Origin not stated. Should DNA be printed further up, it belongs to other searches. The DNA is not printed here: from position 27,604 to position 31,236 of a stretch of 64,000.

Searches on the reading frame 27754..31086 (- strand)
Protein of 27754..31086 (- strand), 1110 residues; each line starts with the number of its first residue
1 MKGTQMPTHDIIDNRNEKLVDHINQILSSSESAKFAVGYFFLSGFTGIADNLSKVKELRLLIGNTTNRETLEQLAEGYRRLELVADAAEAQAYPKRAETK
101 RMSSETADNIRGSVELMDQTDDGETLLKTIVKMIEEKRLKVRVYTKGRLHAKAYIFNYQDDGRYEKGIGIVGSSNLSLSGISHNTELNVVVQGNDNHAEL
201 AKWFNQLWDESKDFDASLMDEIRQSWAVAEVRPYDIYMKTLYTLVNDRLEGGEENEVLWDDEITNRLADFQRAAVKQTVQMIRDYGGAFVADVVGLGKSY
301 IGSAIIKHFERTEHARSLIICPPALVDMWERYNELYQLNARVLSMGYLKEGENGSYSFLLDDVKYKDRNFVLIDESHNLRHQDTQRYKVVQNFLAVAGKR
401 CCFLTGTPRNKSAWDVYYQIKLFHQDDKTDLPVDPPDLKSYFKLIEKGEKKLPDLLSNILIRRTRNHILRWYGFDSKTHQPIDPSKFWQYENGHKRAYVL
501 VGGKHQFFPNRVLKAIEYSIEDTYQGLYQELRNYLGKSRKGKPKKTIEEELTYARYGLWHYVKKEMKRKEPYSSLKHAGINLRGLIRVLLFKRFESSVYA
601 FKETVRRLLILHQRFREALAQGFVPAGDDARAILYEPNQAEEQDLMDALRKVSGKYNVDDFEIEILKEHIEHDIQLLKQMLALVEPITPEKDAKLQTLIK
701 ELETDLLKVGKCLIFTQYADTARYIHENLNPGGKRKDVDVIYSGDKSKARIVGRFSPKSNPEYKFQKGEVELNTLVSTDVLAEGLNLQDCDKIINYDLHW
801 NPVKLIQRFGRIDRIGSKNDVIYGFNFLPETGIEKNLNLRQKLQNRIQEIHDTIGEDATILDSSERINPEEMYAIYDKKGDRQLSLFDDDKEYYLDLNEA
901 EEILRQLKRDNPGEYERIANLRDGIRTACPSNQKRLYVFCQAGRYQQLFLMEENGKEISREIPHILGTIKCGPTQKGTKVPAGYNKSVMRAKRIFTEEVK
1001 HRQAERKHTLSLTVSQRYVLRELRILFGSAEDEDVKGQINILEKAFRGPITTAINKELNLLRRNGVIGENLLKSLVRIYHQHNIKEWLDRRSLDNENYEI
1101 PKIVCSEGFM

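Call 5: search_protein_families(library=pfam, proteins=[window:27754-31086:-], max_evalue=0.01)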
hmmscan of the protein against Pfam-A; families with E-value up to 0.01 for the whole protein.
window:27754-31086:- (1110 aa): 6 families
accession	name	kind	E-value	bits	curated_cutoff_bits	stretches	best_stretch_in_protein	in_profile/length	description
PF00271.37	Helicase_C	-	1.5e-16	61.1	23.5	1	694-816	2-110/110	Helicase conserved C-terminal domain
PF13091.12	PLDc_2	-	1.1e-12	48.3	27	1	90-208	48-132/132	PLD-like domain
PF00176.29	SNF2-rel_dom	-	2e-07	30.8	24.9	1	368-468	126-225/290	SNF2-related domain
PF09565.16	RE_NgoFVII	-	9.2e-07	28.7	23.8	1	133-208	74-149/162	NgoFVII restriction endonuclease N-terminal PLD domain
PF04851.21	ResIII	-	0.00034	21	22.5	0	267-382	4-140/164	Type III restriction enzyme, res subunit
PF01963.22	TraB_PrgY_gumN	-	0.0059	16.9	26.8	0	9-54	211-256/263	TraB/PrgY/gumN family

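Call 6: search_protein_families(library=padloc, proteins=[window:27754-31086:-], max_evalue=0.01)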
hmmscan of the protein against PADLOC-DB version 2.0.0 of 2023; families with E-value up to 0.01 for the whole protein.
window:27754-31086:- (1110 aa): 54 families (the best 25 are shown)
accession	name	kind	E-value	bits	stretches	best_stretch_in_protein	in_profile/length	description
PDLC01075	C3a139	-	3.6e-86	288.4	1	10-867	3-775/948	HKD+Snf2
PDLC02621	DrmD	-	9.1e-37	124.8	2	558-860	376-673/1040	DrmD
PDLC02193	PLD_Helicase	-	4.6e-32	109.1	2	664-858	642-838/905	-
PDLC02623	DrmD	-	1.2e-31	107.4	1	691-866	509-672/1040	DrmD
PDLC02619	DrmD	-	1.2e-28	97.7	2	524-827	241-544/872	DrmD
PDLC02500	BrxHI|BrxHII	-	9.2e-26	88.6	1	609-866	373-623/933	BrxHI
PDLC02504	BrxHI|BrxHII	-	6.2e-25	85.3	1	583-868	369-631/971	BrxHII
PDLC00659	HmaA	-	3.9e-22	76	1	560-833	349-627/1176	SNF2 helicase / DEAD-box helicase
PDLC02707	PbeA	-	2.6e-18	64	2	20-382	19-367/672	PbeA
PDLC02620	DrmD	-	4e-18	62.8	1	579-857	359-616/1060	DrmD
PDLC02572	DrmA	-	1.3e-16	57.8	1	577-820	387-626/1043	DrmA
PDLC02632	DrmD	-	1.6e-16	57.9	2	587-828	400-637/662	DrmD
PDLC02633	DrmD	-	1.7e-15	54.1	1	582-836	397-656/839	DrmD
PDLC02853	DpdE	-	2.3e-15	53.6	1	688-823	465-606/985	DpdE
PDLC04556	PDC-M27C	-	2.5e-15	53.9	1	773-817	757-802/892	-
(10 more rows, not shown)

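Call 7: search_protein_families(library=ncbifam, proteins=[window:27754-31086:-], max_evalue=0.01)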
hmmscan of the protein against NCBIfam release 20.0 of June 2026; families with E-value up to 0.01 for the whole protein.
window:27754-31086:- (1110 aa): 20 families
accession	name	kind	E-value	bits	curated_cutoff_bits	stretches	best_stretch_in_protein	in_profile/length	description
NF042964.1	phospholipD_antiphage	equivalog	2.1e-47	162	1100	2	558-860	570-832/895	phospholipase D-like domain-containing anti-phage protein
NF038317.1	DISARM_DrmD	equivalog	3.5e-42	144.8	610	1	578-863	375-659/1021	DISARM system SNF2-like helicase DrmD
NF038318.1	DISARM_DrmD_b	equivalog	3.8e-29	101.4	950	2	524-827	238-541/868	DISARM system SNF2-like helicase DrmD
NF041062.1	DpdE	equivalog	1.9e-19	69.2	500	2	659-820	504-646/1048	protein DpdE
NF058637.1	helic_SCO1167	equivalog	8.5e-15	53.9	1200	2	666-821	740-880/932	SCO1167/SCO6262 family helicase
NF053675.1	pilus_reg_Snf2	equivalog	3.2e-11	42.1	1100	2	765-853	923-1010/1029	pilus expression-regulating Snf2 family helicase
NF003426.0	PRK04914.1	equivalog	4.6e-10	38.4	576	1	770-825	546-601/959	RNA polymerase-associated protein RapA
NF010337.0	PRK13766.1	equivalog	4.7e-09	34.9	610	1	692-816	347-469/781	Hef nuclease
NF041790.1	anti-phage_ZorD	equivalog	6.8e-09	34.2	1500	2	690-821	902-1030/1035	type I Zorya anti-phage system protein ZorD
NF008394.0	PRK11192.1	equivalog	1.8e-07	30.3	507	1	709-820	247-346/441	ATP-dependent RNA helicase SrmB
NF003390.0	PRK04537.1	equivalog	3.4e-07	29.7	732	1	764-823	302-359/572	ATP-dependent RNA helicase RhlB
NF053631.1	RNA_helic_CshA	equivalog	5.2e-07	28.9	646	1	764-876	282-387/434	degradosome RNA helicase CshA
NF003419.0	PRK04837.1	equivalog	1.8e-06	26.9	588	1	689-820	238-355/424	ATP-dependent RNA helicase RhlB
NF053711.1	RNA_heli_RhlE1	exception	2.7e-06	26.4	750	1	691-822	228-345/434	RNA helicase RhlE1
NF008744.0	PRK11776.1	equivalog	9e-06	24.5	524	1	772-819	293-340/460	ATP-dependent RNA helicase DbpA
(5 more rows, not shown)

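Call 15: find_homologous_proteins(query=window:27754-31086:-, max_evalue=1e-20)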
Query window:27754-31086:- (1110 aa): 4354 proteins with E <= 1e-20 among 8000 candidates; the best 120 are listed.
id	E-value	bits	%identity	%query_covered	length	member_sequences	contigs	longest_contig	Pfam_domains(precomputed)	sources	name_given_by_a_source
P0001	0.0e+0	2486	98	100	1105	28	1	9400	PF00176.30,PF13091.13,PF00271.38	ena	-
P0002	0.0e+0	2437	96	100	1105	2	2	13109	PF00176.30,PF13091.13,PF00271.38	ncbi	-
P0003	0.0e+0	2074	80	100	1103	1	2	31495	PF00176.30,PF13091.13,PF00271.38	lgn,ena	-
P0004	0.0e+0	2057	79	100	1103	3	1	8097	PF13091.13,PF00271.38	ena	-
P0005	0.0e+0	1994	77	100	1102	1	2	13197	PF13091.13,PF00271.38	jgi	-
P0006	0.0e+0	1975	77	99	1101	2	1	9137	PF00176.30,PF13091.13,PF00271.38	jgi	-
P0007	0.0e+0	1968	75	100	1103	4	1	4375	PF13091.13,PF00271.38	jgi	-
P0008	0.0e+0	1960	76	100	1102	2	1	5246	PF13091.13,PF00271.38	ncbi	ncbi:helicase-related protein [Thermodesulfobacteriota bacterium]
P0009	0.0e+0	1938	75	100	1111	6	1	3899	PF00176.30,PF13091.13,PF00271.38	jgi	jgi:superfamily II DNA/RNA helicase/HKD family nuclease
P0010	0.0e+0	1929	75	100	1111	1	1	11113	PF00176.30,PF13091.13,PF00271.38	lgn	-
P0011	0.0e+0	1929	75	99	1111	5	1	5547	PF00176.30,PF13091.13,PF00271.38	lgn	-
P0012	0.0e+0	1929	75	100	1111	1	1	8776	PF00176.30,PF13091.13,PF00271.38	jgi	jgi:superfamily II DNA/RNA helicase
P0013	0.0e+0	1926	75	100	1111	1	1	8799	PF00176.30,PF13091.13,PF00271.38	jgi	jgi:superfamily II DNA/RNA helicase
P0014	0.0e+0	1925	75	100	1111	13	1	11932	PF00176.30,PF13091.13,PF00271.38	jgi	-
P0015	0.0e+0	1925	74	99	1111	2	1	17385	PF00176.30,PF13091.13,PF00271.38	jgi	jgi:superfamily II DNA or RNA helicase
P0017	0.0e+0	1923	75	99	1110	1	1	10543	PF00176.30,PF13091.13,PF00271.38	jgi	jgi:superfamily II DNA/RNA helicase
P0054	0.0e+0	1865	72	99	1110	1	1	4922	PF00176.30,PF13091.13,PF00271.38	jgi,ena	-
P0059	0.0e+0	1862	73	99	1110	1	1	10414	PF00176.30,PF13091.13,PF00271.38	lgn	-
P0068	0.0e+0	1854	72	100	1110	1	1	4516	PF00176.30,PF13091.13,PF00271.38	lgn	-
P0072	0.0e+0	1851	72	99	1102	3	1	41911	PF00176.30,PF13091.13,PF00271.38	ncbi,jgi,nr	ncbi:MAG: helicase [Deltaproteobacteria bacterium]|nr:helicase [Deltaproteobacteria bacterium]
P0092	0.0e+0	1842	71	100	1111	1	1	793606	PF00176.30,PF13091.13,PF00271.38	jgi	jgi:superfamily II DNA/RNA helicase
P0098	0.0e+0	1837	71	100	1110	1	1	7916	PF00176.30,PF13091.13,PF00271.38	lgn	-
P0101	0.0e+0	1836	71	99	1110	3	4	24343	PF00176.30,PF13091.13,PF00271.38,PF04851.22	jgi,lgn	-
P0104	0.0e+0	1836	72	99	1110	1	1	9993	PF00176.30,PF13091.13,PF00271.38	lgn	-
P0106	0.0e+0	1834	71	100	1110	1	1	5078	PF00176.30,PF13091.13,PF00271.38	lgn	-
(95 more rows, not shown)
